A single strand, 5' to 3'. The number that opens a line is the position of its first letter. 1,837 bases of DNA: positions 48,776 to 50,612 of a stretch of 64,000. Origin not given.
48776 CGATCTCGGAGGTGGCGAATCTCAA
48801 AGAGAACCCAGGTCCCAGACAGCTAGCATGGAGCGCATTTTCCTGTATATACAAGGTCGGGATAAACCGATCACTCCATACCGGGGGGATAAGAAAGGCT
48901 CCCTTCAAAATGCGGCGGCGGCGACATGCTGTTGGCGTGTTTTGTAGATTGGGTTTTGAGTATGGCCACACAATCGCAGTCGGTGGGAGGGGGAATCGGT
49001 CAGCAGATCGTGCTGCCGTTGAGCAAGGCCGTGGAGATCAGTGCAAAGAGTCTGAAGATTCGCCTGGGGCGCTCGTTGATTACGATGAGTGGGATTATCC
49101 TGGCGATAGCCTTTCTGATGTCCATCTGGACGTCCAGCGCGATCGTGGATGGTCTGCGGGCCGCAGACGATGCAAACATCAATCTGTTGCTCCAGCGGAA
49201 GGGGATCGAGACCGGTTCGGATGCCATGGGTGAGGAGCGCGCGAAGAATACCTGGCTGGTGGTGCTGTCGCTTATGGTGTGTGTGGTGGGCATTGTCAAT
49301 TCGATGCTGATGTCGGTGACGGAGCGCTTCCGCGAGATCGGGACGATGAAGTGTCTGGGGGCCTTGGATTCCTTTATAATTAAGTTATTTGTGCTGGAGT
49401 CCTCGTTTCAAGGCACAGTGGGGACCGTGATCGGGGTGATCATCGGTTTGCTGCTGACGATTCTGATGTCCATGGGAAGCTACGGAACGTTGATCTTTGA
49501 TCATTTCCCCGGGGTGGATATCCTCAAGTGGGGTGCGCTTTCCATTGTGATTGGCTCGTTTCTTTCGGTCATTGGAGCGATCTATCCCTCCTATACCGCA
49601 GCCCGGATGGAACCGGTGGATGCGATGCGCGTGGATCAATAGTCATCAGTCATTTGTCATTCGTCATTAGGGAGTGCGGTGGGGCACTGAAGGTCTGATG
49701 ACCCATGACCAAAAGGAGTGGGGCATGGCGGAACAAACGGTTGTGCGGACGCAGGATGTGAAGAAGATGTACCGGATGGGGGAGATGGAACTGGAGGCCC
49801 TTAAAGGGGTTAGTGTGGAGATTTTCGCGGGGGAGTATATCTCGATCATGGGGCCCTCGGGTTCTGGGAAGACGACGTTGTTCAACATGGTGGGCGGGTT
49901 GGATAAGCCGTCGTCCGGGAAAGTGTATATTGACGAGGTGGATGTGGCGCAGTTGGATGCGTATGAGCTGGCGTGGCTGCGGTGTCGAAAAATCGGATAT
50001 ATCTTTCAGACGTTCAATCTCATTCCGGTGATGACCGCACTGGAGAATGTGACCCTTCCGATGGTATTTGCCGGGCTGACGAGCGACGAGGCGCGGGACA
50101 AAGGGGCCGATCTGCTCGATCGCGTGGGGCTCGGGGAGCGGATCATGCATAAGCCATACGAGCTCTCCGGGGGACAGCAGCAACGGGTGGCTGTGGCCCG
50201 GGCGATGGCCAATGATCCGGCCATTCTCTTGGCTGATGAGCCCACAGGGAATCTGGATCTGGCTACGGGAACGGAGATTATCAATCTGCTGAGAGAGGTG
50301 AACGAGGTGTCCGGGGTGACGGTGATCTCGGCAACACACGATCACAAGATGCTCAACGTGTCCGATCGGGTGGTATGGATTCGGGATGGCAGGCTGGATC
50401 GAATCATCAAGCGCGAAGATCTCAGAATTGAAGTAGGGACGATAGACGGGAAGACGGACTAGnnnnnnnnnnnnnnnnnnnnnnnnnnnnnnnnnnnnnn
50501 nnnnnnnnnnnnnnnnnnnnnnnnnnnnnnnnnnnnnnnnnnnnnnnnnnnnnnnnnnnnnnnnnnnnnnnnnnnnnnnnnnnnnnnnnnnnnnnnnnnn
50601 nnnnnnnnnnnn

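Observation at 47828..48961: A 1.1 kb non-coding region at a perfect gene-strand switch: candidate replication origin and/or unannotated ncRNA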

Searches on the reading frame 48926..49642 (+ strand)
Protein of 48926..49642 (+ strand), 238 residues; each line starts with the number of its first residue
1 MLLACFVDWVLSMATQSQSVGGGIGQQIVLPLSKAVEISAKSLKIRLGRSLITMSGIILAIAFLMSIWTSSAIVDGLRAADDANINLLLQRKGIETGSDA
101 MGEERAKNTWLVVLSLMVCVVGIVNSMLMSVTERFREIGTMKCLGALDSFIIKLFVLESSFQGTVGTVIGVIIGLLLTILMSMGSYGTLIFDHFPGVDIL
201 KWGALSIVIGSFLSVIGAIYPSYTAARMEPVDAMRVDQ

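Call 7: search_protein_families(library=pfam, proteins=[window:48926-49642:+], max_evalue=0.01)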
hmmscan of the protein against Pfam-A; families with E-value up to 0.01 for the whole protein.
window:48926-49642:+ (238 aa): 1 family
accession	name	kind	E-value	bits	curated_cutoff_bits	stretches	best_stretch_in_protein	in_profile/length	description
PF02687.27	FtsX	-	2.9e-18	66.5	25.5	1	112-230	4-120/120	FtsX-like permease C-terminal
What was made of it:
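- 48962..49642 (+): Short FtsX-like ABC permease (226 aa). It is the first gene of the plus-strand operon, followed by its ABC ATPase at 49674-50462. PF02687 (call 7).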

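Call 32: find_related_loci(query=window:48962-49642:+, collection=genome_contigs, flank=10000)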
Query window:48962-49642:+ (226 aa) in genome_contigs; peptide patterns used: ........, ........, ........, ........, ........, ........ (x = any residue, [..] = any of these).
600 stretches matched a pattern (row limit reached: there are more); 548 encode a relative of the query (tblastn E <= 1e-3); the best 80 are kept; 80 distinct loci.
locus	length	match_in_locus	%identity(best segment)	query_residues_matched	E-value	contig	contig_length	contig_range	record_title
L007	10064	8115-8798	89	1-226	1e-114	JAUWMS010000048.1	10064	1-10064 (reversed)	MAG: Candidatus Latescibacterota bacterium isolate CSMAG_2404 CSMAG_2404_k141_6996_length_10064_cov_6.0000, whole genome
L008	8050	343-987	68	12-226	1e-92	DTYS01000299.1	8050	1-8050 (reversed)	MAG TPA_asm: Candidatus Latescibacterota bacterium isolate UWMA-0227 k99_728523, whole genome shotgun sequence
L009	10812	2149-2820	60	13-225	2e-89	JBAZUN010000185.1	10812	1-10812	MAG: Candidatus Latescibacterota bacterium isolate SO_2017_GW1_23 NODE_22740_length_10812_cov_1.015255_OW334_2017, whole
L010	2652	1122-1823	59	1-225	4e-90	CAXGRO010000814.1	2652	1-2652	MAG TPA_asm: uncultured bacterium isolate ERR594323_concoct_206 genome assembly, contig: ERZ8580415.76694, whole genome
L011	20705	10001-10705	58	1-225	7e-88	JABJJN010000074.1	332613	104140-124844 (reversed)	MAG: Gemmatimonadetes bacterium isolate SI074_bin69 k141_2172364, whole genome shotgun sequence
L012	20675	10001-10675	60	13-226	1e-87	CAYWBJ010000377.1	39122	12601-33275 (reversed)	MAG TPA_asm: uncultured Gemmatimonadaceae bacterium isolate SRP092796_co1_38 genome assembly, contig: k141_8495028, whol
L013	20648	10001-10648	66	12-225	2e-87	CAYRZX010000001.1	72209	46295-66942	MAG TPA_asm: uncultured Gemmatimonas sp. isolate binchicken_co21_402 genome assembly, contig: NODE_72_length_72209_cov_1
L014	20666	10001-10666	65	1-225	2e-86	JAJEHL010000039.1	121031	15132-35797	MAG: Candidatus Latescibacterota bacterium isolate p16x60bins.49 k141_204362, whole genome shotgun sequence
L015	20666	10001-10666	65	1-225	2e-86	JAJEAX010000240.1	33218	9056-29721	MAG: Candidatus Latescibacterota bacterium isolate jk18x7bins.9 k141_2752011, whole genome shotgun sequence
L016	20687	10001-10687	59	1-226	3e-86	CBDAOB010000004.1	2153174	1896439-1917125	MAG: Candidatus Latescibacterota bacterium isolate ee734ac6-3c8f-4045-9bd6-bb64be60b199 genome assembly, contig: contig_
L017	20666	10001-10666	65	1-225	4e-86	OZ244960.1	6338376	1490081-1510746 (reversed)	MAG: Candidatus Latescibacterota bacterium isolate 84ceb019-2832-410a-8319-f59b3e32517b genome assembly, chromosome: 1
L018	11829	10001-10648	67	12-225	3e-86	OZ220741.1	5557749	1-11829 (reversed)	MAG: Candidatus Latescibacterota bacterium isolate a9e09e5c-d410-47d8-823c-ef7e39eb5a37 genome assembly, chromosome: 1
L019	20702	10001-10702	59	1-225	4e-86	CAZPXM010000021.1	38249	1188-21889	MAG TPA_asm: uncultured Gemmatimonadaceae bacterium isolate SRP098346_co1_357 genome assembly, contig: NODE_628_length_3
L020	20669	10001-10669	62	4-225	2e-85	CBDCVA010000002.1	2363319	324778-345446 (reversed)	MAG: Candidatus Latescibacterota bacterium isolate bb234c53-c0f8-4b28-8135-e2c33dbce641 genome assembly, contig: contig_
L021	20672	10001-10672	60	13-225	2e-85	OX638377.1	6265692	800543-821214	MAG: uncultured Latescibacteria bacterium isolate 96736c8f-e424-4c7a-a7cc-5c0d8e7e2df7 genome assembly, chromosome: 1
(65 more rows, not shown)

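Call 40: find_homologous_proteins(query=window:48962-49642:+, max_evalue=1e-60)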
Query window:48962-49642:+ (226 aa): 869 proteins with E <= 1e-60 among 8000 candidates; the best 120 are listed.
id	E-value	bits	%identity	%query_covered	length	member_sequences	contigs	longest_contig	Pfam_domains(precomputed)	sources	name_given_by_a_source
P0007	1.7e-134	464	100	100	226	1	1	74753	PF02687.28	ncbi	ncbi:MAG: FtsX-like permease family protein [Candidatus Latescibacterota bacterium]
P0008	1.8e-119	415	90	100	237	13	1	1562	PF02687.28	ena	-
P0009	1.2e-116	406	88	100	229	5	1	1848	PF02687.28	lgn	-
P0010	1.1e-114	400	85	100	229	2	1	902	PF02687.28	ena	-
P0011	1.1e-104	367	78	100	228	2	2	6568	PF02687.28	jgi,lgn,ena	-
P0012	2.9e-104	366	78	100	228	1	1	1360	PF02687.28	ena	-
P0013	5.6e-102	358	79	95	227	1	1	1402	PF02687.28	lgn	-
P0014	7.6e-102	358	79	95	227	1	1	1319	PF02687.28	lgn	-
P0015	1.2e-95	337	75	95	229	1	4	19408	PF02687.28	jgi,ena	-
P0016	3.9e-93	329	74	95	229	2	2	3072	PF02687.28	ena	-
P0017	3.6e-92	326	71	95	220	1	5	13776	PF02687.28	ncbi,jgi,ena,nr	ncbi:MAG: ABC transporter permease [Candidatus Latescibacterota bacterium]|nr:MAG: ABC transporter p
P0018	6.2e-92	325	71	100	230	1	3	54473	PF02687.28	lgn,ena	-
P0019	2.1e-90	320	69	100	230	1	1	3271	PF02687.28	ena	-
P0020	2.1e-90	320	68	95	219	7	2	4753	PF02687.28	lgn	-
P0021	4.3e-90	319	70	95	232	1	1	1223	PF02687.28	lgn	-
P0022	1.3e-89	318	69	95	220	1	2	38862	PF02687.28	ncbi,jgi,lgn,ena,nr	ncbi:MAG TPA: FtsX-like permease family protein [Candidatus Latescibacteria bacterium]|nr:FtsX-like 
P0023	7.7e-89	315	70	96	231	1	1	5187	PF02687.28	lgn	-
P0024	1.2e-88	315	69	95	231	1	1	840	PF02687.28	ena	-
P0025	2.2e-87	310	68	95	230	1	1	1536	PF02687.28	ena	-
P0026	2.6e-87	310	70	95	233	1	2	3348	PF02687.28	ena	-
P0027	6.5e-87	309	69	93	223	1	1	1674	PF02687.28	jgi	-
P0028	7.0e-87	309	69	95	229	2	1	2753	PF02687.28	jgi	jgi:ABC-type antimicrobial peptide transport system permease subunit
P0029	1.1e-86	308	69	93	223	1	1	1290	PF02687.28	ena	-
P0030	1.2e-86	308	68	95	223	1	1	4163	PF02687.28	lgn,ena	-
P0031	2.5e-86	307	69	93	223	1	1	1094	PF02687.28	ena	-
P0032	3.3e-86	307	69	95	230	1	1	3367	PF02687.28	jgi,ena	jgi:predicted lysophospholipase L1 biosynthesis ABC-type transport system permease subunit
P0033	3.4e-86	307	68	93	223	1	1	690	PF02687.28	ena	-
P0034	4.1e-86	306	68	93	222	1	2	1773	PF02687.28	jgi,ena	-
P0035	4.9e-86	306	68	95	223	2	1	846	PF02687.28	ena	-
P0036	6.1e-86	306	69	93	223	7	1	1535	PF02687.28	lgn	-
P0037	6.8e-86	306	67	95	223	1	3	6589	PF02687.28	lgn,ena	-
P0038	1.8e-85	304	68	95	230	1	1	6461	PF02687.28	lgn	-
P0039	1.9e-85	304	68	95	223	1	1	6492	PF02687.28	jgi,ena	-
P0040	2.5e-85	304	65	100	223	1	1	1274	PF02687.28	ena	-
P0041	3.4e-85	303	69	92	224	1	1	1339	PF02687.28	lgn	-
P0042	3.6e-85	303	66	100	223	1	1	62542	PF02687.28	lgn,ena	-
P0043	4.3e-85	303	68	92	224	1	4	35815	PF02687.28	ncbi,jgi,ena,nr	ncbi:MAG: FtsX-like permease family protein [Candidatus Latescibacteria bacterium]|jgi:putative ABC 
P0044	5.4e-85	303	67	93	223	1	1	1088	PF02687.28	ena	-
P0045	9.8e-85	302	66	95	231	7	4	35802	PF02687.28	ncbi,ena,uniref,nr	ncbi:MAG: hypothetical protein A3F84_07225 [Candidatus Handelsmanbacteria bacterium RIFCSPLOWO2_12_F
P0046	1.0e-84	302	65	100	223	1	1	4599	PF02687.28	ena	-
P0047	1.2e-84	302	65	100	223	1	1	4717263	PF02687.28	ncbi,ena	-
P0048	1.4e-84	301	66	100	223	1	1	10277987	PF02687.28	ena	-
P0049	1.4e-84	301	65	100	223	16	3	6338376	PF02687.28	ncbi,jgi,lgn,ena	jgi:predicted lysophospholipase L1 biosynthesis ABC-type transport system permease subunit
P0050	1.4e-84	301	67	95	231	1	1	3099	PF02687.28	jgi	jgi:predicted lysophospholipase L1 biosynthesis ABC-type transport system permease subunit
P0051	1.5e-84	301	67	95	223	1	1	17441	PF02687.28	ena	-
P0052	1.5e-84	301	64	100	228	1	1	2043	PF02687.28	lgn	-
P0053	1.7e-84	301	66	95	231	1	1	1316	PF02687.28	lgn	-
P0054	1.7e-84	301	67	95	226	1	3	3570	PF02687.28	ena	-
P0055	1.9e-84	301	66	93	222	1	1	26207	PF02687.28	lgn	-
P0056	2.1e-84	301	66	93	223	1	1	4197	PF02687.28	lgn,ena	-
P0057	2.1e-84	301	65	100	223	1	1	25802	PF02687.28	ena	-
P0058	2.7e-84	300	65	100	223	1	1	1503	PF02687.28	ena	-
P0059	2.8e-84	300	66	95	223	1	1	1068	PF02687.28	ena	-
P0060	3.0e-84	300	65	100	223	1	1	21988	PF02687.28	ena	-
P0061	3.1e-84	300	66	95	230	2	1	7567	PF02687.28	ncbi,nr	ncbi:MAG: FtsX-like permease family protein [Candidatus Latescibacteria bacterium]|nr:FtsX-like perm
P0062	3.2e-84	300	65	95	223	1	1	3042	PF02687.28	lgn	-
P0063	3.3e-84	300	65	100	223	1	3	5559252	PF02687.28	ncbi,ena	-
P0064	3.4e-84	300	67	95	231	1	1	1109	PF02687.28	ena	-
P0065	3.7e-84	300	64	100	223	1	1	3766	PF02687.28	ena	-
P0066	4.1e-84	300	65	96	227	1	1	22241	PF02687.28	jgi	jgi:putative ABC transport system permease protein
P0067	4.3e-84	300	65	100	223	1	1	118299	PF02687.28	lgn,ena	-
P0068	4.5e-84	300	67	93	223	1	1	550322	PF02687.28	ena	-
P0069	4.5e-84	300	65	100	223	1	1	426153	PF02687.28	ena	-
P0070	4.5e-84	300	65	100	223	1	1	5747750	PF02687.28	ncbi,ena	-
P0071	4.9e-84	300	68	93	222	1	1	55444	PF02687.28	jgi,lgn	-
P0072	4.9e-84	300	65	100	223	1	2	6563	PF02687.28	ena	-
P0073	6.1e-84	299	65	95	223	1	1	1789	PF02687.28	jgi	jgi:predicted lysophospholipase L1 biosynthesis ABC-type transport system permease subunit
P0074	6.5e-84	299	64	100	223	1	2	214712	PF02687.28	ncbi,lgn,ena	-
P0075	6.5e-84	299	65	100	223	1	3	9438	PF02687.28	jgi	jgi:predicted lysophospholipase L1 biosynthesis ABC-type transport system permease subunit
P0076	6.8e-84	299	66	100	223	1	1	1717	PF02687.28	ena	-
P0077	7.5e-84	299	65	100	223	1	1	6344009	PF02687.28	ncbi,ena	-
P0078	8.6e-84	299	64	100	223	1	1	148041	PF02687.28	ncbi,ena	-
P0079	8.9e-84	299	65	100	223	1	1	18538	PF02687.28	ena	-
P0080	9.0e-84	299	65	100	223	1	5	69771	PF02687.28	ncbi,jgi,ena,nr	ncbi:MAG: FtsX-like permease family protein [Candidatus Latescibacteria bacterium]|nr:FtsX-like perm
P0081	9.2e-84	299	67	95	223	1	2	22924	PF02687.28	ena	-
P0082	9.3e-84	299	65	100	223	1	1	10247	PF02687.28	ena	-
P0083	9.3e-84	299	65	100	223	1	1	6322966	PF02687.28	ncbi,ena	-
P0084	9.4e-84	299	65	100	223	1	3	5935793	PF02687.28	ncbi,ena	-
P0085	9.4e-84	299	65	100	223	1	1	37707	PF02687.28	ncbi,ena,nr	ncbi:MAG: FtsX-like permease family protein [Gemmatimonadetes bacterium]|nr:FtsX-like permease famil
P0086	9.8e-84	299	66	95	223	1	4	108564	PF02687.28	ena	-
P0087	9.9e-84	299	65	100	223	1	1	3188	PF02687.28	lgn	-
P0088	1.0e-83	298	66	95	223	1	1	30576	PF02687.28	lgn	-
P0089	1.1e-83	298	64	100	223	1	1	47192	PF02687.28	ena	-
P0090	1.2e-83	298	65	100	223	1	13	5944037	PF02687.28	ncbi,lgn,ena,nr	ncbi:MAG: FtsX-like permease family protein [Gemmatimonadetes bacterium]|nr:FtsX-like permease famil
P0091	1.2e-83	298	64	100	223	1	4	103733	PF02687.28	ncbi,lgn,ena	-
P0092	1.3e-83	298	67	95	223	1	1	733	PF02687.28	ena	-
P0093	1.4e-83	298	65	100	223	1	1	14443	PF02687.28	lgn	-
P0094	1.6e-83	298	69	95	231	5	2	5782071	PF02687.28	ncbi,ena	-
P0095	1.8e-83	298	64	100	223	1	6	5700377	PF02687.28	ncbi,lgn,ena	-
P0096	1.8e-83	298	64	100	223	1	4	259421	PF02687.28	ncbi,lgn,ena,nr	ncbi:MAG: FtsX-like permease family protein [Gemmatimonadetes bacterium]|nr:FtsX-like permease famil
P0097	1.9e-83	298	65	96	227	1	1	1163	PF02687.28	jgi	jgi:putative ABC transport system permease protein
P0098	2.0e-83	298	66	95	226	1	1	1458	PF02687.28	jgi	jgi:putative ABC transport system permease protein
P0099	2.4e-83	297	64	100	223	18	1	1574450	PF02687.28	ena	-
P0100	2.5e-83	297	66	95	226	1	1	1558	PF02687.28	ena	-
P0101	2.6e-83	297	64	100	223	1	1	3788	PF02687.28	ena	-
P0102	2.6e-83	297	65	100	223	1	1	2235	PF02687.28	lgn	-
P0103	2.8e-83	297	64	98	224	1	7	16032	PF02687.28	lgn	-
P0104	2.9e-83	297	66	95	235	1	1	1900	PF02687.28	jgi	jgi:putative ABC transport system permease protein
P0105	2.9e-83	297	65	100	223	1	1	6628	PF02687.28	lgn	-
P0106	3.0e-83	297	66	95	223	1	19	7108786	PF02687.28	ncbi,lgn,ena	-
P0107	3.2e-83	297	64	100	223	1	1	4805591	PF02687.28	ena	-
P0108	3.3e-83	297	66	95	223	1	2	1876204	PF02687.28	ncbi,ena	-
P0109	3.4e-83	297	64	100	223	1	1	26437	PF02687.28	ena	-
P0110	3.6e-83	297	64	100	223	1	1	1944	PF02687.28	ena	-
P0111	3.7e-83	297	67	95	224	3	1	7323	PF02687.28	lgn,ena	-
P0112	3.8e-83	297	64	100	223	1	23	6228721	PF02687.28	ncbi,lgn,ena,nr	ncbi:MAG: FtsX-like permease family protein [Gemmatimonadetes bacterium]|nr:FtsX-like permease famil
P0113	3.9e-83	297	64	100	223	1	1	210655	PF02687.28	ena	-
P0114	4.2e-83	296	63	100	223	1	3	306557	PF02687.28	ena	-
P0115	4.3e-83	296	66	93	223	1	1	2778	PF02687.28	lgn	-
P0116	4.3e-83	296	63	100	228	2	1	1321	PF02687.28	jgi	-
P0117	5.0e-83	296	63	100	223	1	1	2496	PF02687.28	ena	-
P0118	5.1e-83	296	64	100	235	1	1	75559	PF02687.28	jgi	-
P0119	5.5e-83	296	64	100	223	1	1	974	PF02687.28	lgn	-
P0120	5.7e-83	296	64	100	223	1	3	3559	PF02687.28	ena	-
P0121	5.9e-83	296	65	95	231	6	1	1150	PF02687.28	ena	-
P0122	6.0e-83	296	64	100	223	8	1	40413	PF02687.28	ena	-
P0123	6.4e-83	296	67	93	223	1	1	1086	PF02687.28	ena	-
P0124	7.7e-83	296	64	100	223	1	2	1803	PF02687.28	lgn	-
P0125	8.4e-83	295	65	95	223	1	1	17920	PF02687.28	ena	-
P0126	9.4e-83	295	64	100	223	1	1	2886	PF02687.28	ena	-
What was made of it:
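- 48962..49642 (+): Identical to NCBI protein P0007 from a 74,753-bp Candidatus Latescibacterota MAG contig (call 40).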

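Call 65: find_encoding_contigs(protein=P0009, flank=10000, max_places=4)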
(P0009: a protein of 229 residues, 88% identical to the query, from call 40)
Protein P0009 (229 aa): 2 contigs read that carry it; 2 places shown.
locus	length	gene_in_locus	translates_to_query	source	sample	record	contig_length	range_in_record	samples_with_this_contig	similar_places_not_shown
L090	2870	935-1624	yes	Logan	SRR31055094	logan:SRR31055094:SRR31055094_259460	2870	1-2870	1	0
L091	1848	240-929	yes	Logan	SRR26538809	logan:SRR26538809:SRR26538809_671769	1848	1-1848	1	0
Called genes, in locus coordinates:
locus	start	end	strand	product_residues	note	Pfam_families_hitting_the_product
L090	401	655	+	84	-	-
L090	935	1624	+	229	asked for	PF02687:FtsX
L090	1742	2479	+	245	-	PF02463:SMC_N (faint), PF00005:ABC_tran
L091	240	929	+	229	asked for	PF02687:FtsX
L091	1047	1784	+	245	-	PF02463:SMC_N (faint), PF00005:ABC_tran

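Call 66: find_encoding_contigs(protein=P0011, flank=10000, max_places=4)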
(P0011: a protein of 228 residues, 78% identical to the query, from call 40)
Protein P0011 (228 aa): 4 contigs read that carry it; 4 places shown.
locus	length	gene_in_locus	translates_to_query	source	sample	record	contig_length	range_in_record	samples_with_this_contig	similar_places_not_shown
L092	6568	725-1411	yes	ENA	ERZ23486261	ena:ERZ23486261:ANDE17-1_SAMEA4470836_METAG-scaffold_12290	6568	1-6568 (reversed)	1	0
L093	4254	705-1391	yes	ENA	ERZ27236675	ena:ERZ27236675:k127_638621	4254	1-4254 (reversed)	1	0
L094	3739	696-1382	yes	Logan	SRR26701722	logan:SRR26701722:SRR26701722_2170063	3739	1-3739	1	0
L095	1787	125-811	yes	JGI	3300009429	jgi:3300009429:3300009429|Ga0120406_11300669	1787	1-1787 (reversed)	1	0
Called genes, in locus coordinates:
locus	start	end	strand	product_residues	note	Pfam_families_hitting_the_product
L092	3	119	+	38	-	?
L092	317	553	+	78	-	-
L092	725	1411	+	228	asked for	PF02687:FtsX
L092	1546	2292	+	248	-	PF02463:SMC_N (faint), PF00005:ABC_tran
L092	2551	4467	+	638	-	-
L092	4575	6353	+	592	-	PF19527:DUF6055 (weak)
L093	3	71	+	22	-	?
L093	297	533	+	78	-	-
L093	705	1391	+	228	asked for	PF02687:FtsX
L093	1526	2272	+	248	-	PF02463:SMC_N (faint), PF00005:ABC_tran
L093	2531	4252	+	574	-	?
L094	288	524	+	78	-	-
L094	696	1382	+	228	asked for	PF02687:FtsX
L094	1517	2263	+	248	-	PF02463:SMC_N (faint), PF00005:ABC_tran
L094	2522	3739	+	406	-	?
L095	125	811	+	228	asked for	PF02687:FtsX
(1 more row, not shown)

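Call 67: find_encoding_contigs(protein=P0015, flank=10000, max_places=4)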
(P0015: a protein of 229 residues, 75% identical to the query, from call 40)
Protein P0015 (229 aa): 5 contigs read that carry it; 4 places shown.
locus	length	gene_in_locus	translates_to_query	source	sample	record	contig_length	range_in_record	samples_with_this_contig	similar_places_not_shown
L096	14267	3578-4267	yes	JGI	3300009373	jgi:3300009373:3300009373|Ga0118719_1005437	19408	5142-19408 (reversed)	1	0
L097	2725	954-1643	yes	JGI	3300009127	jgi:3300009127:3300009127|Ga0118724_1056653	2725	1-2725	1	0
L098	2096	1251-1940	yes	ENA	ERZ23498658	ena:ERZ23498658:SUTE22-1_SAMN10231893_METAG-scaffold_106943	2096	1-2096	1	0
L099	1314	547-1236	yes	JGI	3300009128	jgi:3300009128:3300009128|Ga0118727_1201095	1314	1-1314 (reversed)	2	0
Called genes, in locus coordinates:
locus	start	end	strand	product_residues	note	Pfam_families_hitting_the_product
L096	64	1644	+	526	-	PF22694:CtpB_N-like, PF00595:PDZ (weak), PF13180:PDZ_2 (weak), PF17820:PDZ_6, PF03572:Peptidase_S41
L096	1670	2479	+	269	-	PF01261:AP_endonuc_2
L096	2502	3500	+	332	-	PF00389:2-Hacid_dh, PF02826:2-Hacid_dh_C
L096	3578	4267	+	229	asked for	PF02687:FtsX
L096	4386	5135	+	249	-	PF02463:SMC_N (faint), PF00005:ABC_tran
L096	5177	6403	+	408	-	PF10509:GalKase_gal_bdg, PF00288:GHMP_kinases_N, PF08544:GHMP_kinases_C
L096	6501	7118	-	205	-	PF01066:CDP-OH_P_transf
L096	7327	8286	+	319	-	PF04166:PdxA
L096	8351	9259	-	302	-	-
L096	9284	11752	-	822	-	PF01074:Glyco_hydro_38N, PF09261:Alpha-mann_mid, PF07748:Glyco_hydro_38C, PF17677:Glyco_hydro38C2 (weak)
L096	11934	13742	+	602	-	PF00117:GATase, PF07722:Peptidase_C26, PF02540:NAD_synthase (faint), PF00958:GMP_synt_C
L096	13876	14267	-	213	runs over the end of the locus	PF02577:BFN_dom, PF02151:UVR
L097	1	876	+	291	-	?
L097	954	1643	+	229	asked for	PF02687:FtsX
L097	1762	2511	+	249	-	PF02463:SMC_N (faint), PF00005:ABC_tran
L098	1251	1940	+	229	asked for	PF02687:FtsX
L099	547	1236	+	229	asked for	PF02687:FtsX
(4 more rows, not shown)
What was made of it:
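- L096 carries a 2-hydroxyacid dehydrogenase 78 nt upstream (call 67).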

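Call 76: find_encoding_contigs(protein=P0008, flank=10000, max_places=4)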
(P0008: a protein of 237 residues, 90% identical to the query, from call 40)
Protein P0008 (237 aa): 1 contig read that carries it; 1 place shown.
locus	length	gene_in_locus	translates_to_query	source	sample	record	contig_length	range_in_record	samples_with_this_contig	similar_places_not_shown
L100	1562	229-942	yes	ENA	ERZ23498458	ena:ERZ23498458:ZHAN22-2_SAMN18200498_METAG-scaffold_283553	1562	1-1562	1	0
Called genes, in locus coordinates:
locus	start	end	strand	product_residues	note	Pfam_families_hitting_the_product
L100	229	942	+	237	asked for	PF02687:FtsX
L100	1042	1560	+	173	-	?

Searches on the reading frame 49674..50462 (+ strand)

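Call 7: search_protein_families(library=pfam, proteins=[window:49674-50462:+], max_evalue=0.01)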
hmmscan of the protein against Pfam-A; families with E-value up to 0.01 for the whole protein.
window:49674-50462:+ (262 aa): 3 families
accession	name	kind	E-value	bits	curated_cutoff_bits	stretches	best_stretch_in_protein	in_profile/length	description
PF00005.33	ABC_tran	-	2.8e-33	115.9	25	1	43-191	1-136/137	ABC transporter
PF02463.25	SMC_N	-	5.7e-06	26.4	40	1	163-236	136-211/220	RecF/RecN/SMC N terminal domain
PF13304.12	AAA_21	-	0.0015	19.1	27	0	161-223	235-299/304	AAA domain, putative AbiEii toxin, Type IV TA system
